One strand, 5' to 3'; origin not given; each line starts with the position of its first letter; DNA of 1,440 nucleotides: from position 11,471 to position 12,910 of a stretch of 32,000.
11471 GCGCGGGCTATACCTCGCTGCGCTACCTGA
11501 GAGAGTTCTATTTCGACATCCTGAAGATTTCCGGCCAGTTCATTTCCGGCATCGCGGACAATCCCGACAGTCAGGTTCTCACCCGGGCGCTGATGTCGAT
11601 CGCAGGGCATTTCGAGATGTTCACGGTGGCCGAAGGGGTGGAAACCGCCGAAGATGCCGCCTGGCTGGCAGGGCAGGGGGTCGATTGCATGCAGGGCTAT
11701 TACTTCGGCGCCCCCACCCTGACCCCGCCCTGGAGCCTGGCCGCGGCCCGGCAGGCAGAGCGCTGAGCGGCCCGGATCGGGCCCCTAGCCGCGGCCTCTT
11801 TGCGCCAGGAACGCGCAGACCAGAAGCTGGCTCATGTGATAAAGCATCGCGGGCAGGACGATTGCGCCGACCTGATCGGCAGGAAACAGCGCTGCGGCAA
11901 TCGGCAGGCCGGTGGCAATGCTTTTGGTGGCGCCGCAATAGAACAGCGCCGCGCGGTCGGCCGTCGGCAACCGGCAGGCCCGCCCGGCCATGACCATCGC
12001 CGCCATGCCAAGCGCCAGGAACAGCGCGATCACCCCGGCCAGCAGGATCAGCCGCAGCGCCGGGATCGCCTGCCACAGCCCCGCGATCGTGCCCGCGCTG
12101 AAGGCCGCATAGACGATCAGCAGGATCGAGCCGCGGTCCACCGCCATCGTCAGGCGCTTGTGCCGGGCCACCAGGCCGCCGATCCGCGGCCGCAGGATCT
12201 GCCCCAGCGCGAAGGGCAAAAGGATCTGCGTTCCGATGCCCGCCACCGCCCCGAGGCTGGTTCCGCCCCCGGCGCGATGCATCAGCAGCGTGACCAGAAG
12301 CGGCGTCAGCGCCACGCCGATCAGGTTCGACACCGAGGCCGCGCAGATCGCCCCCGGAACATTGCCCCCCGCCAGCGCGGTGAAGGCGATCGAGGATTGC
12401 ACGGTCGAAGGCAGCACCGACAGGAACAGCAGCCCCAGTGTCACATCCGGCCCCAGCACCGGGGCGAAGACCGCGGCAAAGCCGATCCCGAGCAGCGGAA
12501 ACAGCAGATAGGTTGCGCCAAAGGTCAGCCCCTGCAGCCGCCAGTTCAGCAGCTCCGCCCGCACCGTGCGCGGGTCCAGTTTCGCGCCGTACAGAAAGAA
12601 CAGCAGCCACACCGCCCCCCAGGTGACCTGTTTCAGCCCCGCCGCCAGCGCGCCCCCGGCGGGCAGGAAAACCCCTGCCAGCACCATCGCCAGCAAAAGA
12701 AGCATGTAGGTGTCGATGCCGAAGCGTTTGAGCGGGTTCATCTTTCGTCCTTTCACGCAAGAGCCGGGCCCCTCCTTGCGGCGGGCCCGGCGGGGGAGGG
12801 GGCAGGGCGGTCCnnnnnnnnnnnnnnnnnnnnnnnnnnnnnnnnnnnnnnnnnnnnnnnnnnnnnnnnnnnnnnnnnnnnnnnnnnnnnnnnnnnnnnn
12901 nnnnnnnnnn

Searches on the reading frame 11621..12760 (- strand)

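Call 9: search_protein_families(library=pfam, proteins=[window:11621-12760:-], max_evalue=0.001)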
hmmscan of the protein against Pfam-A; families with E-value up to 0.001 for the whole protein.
window:11621-12760:- (379 aa): 0 families

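Call 71: search_protein_families(library=pfam, proteins=[window:11785-12756:-], max_evalue=0.001)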
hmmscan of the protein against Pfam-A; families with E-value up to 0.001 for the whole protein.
window:11785-12756:- (323 aa): 2 families
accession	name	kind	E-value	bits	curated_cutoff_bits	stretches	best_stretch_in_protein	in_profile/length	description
PF13593.11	SBF_like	-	7.9e-82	275.5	25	1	16-320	2-310/313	SBF-like CPA transporter family (DUF4137)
PF01758.21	SBF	-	1.8e-10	41.3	24.3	1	51-219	6-181/191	Sodium Bile acid symporter family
